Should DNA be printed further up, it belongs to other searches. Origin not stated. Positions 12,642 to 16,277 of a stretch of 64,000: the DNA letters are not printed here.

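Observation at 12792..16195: Near-perfect sigma-28 (FliA/SigD) promoter driving a 1111-aa EF-hand plus LysM protein of unknown function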

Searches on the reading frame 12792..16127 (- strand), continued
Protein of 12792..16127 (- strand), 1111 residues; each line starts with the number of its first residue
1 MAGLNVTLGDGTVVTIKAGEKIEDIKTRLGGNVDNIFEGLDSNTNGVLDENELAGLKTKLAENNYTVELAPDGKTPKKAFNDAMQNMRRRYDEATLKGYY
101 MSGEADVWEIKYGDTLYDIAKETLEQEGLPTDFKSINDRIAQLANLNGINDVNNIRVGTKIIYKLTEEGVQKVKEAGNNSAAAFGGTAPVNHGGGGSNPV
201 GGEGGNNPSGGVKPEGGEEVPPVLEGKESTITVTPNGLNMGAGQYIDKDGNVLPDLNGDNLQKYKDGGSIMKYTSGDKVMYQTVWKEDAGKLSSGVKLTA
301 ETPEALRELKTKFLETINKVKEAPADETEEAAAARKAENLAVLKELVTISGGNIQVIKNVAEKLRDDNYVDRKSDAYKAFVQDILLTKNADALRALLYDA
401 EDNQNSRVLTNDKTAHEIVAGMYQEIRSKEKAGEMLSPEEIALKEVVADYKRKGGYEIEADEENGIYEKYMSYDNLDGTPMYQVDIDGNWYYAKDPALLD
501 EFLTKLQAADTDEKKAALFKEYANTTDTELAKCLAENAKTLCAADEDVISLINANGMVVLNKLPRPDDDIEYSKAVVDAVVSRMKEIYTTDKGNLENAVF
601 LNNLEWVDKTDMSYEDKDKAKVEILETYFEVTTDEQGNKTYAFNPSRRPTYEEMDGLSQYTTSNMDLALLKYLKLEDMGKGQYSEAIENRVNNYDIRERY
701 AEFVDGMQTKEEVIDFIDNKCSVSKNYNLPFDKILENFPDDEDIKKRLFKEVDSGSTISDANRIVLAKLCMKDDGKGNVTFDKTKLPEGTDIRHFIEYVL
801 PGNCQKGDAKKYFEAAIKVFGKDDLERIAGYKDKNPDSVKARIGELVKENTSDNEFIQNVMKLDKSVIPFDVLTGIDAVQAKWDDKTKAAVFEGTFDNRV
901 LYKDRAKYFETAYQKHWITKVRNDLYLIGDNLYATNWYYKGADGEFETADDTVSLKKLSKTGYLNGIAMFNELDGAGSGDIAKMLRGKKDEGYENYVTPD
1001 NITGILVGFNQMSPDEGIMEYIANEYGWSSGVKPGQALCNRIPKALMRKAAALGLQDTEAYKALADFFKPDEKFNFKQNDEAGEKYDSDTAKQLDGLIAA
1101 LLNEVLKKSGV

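Call 26: find_encoding_contigs(protein=P0099, flank=10000, max_places=2)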
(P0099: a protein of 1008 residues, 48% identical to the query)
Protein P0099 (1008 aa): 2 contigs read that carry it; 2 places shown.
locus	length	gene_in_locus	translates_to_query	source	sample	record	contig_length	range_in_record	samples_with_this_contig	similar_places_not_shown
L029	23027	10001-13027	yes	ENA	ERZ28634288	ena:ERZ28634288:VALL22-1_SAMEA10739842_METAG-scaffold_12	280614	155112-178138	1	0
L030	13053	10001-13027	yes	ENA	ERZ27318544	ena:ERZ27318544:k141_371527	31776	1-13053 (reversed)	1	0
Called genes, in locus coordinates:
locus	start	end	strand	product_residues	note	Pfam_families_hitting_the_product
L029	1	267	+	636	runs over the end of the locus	PF05496:RuvB_N (weak), PF06068:TIP49 (faint), PF13177:DNA_pol3_delta2, PF13401:AAA_22 (weak), PF13604:AAA_30 (faint), PF00004:AAA, PF22608:DNAX_ATPase_lid, PF12169:DNA_pol3_gamma3, +1 more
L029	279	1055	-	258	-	-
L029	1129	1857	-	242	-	PF00413:Peptidase_M10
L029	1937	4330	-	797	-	PF13567:DUF4131, PF03772:Competence, PF00753:Lactamase_B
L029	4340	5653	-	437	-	PF13552:DUF4127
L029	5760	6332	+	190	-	-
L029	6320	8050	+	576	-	PF07969:Amidohydro_3 (faint), PF01979:Amidohydro_1, PF13382:Adenine_deam_C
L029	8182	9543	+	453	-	PF03951:Gln-synt_N, PF00120:Gln-synt_C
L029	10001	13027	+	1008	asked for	PF01476:LysM (weak)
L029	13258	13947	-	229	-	PF00702:Hydrolase, PF13419:HAD_2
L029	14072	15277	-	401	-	-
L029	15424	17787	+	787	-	PF17191:RecG_wedge, PF00270:DEAD, PF04851:ResIII, PF00271:Helicase_C, PF19833:RecG_dom3_C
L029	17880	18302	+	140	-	-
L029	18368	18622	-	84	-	PF01016:Ribosomal_L27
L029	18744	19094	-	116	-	PF00829:Ribosomal_L21p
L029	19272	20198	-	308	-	PF06325:PrmA, PF05175:MTS (weak), PF13847:Methyltransf_31 (weak), PF13649:Methyltransf_25 (weak)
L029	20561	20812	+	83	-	-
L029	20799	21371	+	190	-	PF01926:MMR_HSR1, PF02421:FeoB_N, PF03193:RsgA_GTPase (faint)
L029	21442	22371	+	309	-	PF13280:WYL (weak), PF25583:WCX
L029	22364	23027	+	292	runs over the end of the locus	-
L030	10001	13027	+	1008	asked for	PF01476:LysM (weak)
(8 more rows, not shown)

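Call 31: search_solved_structures(query=A2, max_evalue=10, show_alignments=2)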
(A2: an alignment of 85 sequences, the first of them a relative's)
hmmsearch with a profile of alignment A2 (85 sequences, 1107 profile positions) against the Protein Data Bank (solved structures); distinct sequences matched with E-value up to 10: 27.
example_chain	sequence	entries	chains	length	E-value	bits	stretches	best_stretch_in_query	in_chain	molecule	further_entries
4rv1_A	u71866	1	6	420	5.6e-10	41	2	541-578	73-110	Engineered Protein OR497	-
4hxt_A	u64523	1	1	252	1e-06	30.2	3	543-578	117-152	De Novo Protein OR329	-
1bod_A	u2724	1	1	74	0.013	16.7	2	31-61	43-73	CALBINDIN D9K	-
2m7k_A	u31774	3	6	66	0.022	15.9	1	29-56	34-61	Calcium-binding protein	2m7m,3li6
1boc_A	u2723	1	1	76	0.042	15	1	31-61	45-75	CALBINDIN D9K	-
2m7n_A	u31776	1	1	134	0.047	14.8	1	30-64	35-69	Calcium-binding protein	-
1jfj_A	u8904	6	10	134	0.051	14.7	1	30-64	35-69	CALCIUM-BINDING PROTEIN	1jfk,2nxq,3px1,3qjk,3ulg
4zcu_A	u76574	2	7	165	0.054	14.6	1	29-57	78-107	Calcium-binding mitochondrial carrier protein SCaMC-1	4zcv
3l19_A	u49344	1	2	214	0.097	13.8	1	29-65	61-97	Calcium/calmodulin dependent protein kinase with a kinase domain and 4 calmodulin like EF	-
4n5x_A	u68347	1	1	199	0.14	13.2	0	29-57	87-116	Calcium-binding mitochondrial carrier protein SCaMC-1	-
9ya0_RA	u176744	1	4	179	0.18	12.8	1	30-60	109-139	Calmodulin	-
3khe_A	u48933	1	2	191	0.21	12.7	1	30-54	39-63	Calmodulin-like domain protein kinase isoform 3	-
1kqv_A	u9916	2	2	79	0.32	12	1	31-61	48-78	VITAMIN D-DEPENDENT CALCIUM-BINDING PROTEIN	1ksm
6u42_7V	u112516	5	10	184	0.36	11.9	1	26-62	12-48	DC3 | Outer dynein arm-docking complex protein DC3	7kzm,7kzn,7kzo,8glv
5xop_A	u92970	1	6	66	0.39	11.8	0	29-56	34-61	Calcium-binding protein 1 (EhCBP1), putative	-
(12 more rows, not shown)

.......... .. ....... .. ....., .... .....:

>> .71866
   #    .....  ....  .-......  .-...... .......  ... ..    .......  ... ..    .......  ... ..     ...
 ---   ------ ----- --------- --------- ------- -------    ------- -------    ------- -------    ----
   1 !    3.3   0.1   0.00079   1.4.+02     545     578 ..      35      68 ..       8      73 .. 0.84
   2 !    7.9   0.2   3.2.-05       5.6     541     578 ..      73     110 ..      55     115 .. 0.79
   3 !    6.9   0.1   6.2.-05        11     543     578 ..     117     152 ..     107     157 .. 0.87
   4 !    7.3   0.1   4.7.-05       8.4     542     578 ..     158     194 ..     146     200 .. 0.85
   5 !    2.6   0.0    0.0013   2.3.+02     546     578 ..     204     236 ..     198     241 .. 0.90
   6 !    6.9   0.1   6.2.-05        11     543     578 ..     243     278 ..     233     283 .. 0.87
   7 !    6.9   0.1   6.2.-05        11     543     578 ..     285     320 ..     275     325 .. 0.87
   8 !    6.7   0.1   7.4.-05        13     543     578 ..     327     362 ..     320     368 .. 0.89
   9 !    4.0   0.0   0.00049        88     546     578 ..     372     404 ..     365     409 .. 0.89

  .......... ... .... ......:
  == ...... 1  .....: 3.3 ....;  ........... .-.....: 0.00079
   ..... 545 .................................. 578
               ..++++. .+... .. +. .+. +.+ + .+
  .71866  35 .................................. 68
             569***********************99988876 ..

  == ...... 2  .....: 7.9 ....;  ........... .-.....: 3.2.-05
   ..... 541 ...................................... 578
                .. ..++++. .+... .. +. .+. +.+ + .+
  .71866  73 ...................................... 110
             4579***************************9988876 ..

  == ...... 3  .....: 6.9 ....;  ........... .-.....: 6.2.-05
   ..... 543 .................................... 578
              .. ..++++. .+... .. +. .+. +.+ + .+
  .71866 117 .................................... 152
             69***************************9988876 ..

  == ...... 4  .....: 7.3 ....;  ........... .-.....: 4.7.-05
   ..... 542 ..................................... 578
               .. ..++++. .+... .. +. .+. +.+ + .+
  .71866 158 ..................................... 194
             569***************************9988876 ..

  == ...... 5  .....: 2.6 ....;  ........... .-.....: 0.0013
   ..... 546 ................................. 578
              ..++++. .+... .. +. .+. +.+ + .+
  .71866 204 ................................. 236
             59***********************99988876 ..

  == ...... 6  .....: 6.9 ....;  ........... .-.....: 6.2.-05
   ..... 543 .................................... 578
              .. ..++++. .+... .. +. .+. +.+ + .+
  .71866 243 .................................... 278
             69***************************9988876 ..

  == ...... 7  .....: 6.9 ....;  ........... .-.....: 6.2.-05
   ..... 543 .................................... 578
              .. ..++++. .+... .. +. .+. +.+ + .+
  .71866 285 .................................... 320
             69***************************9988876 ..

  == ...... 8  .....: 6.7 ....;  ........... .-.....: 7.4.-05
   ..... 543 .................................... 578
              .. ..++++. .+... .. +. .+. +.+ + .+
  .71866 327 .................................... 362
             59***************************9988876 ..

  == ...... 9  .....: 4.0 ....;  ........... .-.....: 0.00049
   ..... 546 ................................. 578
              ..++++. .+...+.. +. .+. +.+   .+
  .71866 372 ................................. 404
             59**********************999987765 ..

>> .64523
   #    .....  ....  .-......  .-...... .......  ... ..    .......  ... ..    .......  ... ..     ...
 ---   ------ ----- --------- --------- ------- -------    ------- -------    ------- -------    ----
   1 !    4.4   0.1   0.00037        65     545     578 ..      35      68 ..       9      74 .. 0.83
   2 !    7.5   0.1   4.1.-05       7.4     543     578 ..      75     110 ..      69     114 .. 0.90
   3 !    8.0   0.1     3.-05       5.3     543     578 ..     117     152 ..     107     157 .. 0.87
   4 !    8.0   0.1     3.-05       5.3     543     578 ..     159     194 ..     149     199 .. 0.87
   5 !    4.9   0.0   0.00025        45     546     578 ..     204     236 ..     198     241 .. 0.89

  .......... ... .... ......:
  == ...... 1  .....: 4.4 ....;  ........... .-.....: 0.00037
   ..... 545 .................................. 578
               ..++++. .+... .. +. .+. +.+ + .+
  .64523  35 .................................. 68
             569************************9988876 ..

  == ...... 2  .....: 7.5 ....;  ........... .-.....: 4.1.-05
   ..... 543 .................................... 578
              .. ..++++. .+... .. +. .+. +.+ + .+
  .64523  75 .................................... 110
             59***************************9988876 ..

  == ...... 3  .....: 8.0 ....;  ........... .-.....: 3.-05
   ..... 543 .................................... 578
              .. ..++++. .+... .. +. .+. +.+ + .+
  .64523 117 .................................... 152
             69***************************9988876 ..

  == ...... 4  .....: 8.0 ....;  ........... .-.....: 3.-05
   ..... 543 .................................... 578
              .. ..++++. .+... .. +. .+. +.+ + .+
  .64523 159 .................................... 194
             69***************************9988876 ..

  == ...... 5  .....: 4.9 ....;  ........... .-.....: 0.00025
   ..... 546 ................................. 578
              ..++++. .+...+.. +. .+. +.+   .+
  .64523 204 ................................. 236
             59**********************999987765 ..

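Call 39: predict_structure(alignment_id=A2)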
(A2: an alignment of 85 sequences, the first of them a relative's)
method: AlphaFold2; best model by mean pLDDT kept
length: 1111 residues; sequences in the alignment: 85
mean_pLDDT: 87.7   pTM: 0.66
mean pLDDT of the five models: 87.7, 87.2, 86.8, 86.3, 83.8
residues with pLDDT >= 90: 746; 70-90: 281; 50-70: 34; < 50: 50
segments of 3 or more residues with pLDDT < 50: 69-76, 187-220, 976-978, 1028-1030
pLDDT, mean of each block of 10 residues (from residue 1): 65 73 83 78 81 81 66 48 78 85 80 85 90 85 90 82 90 85 58 24 24 28 80 90 88 90 90 88 91 95 93 96 90 96 97 95 95 97 96 94 92 95 94 92 95 89 89 93 93 96 95 97 94 95 95 94 77 91 94 93 92 94 95 91 95 95 95 93 94 94 93 94 93 95 95 94 95 85 92 95 95 96 96 96 97 97 95 95 96 92 91 93 88 90 87 91 91 66 85 87 93 88 66 80 95 94 96 91 88 95 87 66
secondary structure, 60 per line:
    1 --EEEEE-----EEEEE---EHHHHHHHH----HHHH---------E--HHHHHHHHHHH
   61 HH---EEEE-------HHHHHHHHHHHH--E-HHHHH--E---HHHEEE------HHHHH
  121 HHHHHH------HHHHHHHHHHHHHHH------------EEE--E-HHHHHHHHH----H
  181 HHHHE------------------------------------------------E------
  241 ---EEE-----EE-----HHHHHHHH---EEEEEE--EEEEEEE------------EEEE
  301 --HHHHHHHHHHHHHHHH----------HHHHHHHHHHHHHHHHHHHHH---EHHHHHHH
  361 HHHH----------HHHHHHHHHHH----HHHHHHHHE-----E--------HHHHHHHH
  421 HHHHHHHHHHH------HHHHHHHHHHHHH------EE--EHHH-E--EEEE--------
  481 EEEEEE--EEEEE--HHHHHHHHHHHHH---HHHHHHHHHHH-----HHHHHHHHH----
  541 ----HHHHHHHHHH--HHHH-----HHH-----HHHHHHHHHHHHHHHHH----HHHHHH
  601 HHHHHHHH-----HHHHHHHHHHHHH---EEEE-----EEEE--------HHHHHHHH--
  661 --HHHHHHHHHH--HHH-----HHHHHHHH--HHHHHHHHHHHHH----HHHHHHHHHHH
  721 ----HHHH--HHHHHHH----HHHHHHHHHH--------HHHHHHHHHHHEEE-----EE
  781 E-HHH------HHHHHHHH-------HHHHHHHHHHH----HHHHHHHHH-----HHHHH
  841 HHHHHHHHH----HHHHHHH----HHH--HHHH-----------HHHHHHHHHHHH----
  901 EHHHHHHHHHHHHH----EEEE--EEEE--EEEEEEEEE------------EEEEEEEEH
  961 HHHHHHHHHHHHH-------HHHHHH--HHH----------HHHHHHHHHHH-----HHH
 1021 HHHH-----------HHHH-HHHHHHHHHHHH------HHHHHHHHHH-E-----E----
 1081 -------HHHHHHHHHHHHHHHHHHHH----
elements in order (helices of 4 or more, strands of 3 or more residues): E3-7 E13-17 H22-29 H34-37 H50-62 E66-69 H77-88 H93-97 E107-109 H116-126 H133-147 E160-162 H167-175 H180-184 E244-246 H259-266 E270-275 E278-284 E297-300 H303-318 H329-349 H354-364 H375-385 H390-397 H413-431 H438-450 E469-472 E481-486 E489-493 H496-508 H512-522 H528-536 H545-554 H557-560 H574-590 H595-608 H614-626 E630-633 E639-642 H651-658 H663-672 H683-690 H693-705 H710-720 H725-728 H731-737 H742-751 H760-770 E771-773 E779-781 H792-799 H807-817 H822-830 H836-849 H854-860 H870-873 H885-896 H902-914 E919-922 E925-928 E931-939 E952-959 H960-973 H981-986 H1002-1012 H1018-1024 H1036-1039 H1041-1052 H1059-1068 H1088-1107

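Call 41: search_protein_families(library=pfam, proteins=[L029:14072-15277:-, L029:17880-18302:+], max_evalue=1)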
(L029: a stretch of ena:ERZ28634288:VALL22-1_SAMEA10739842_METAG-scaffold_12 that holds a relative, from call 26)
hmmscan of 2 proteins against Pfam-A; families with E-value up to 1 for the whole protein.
L029:14072-15277:- (401 aa): 2 families
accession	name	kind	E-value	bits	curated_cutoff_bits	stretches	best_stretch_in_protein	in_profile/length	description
PF16740.10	SKA2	-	0.065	13.5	30.1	1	7-53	36-83/110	Spindle and kinetochore-associated protein 2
PF00568.29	WH1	-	0.088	13.2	22.4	1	46-130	8-95/111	WH1 domain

L029:17880-18302:+ (140 aa): 0 families
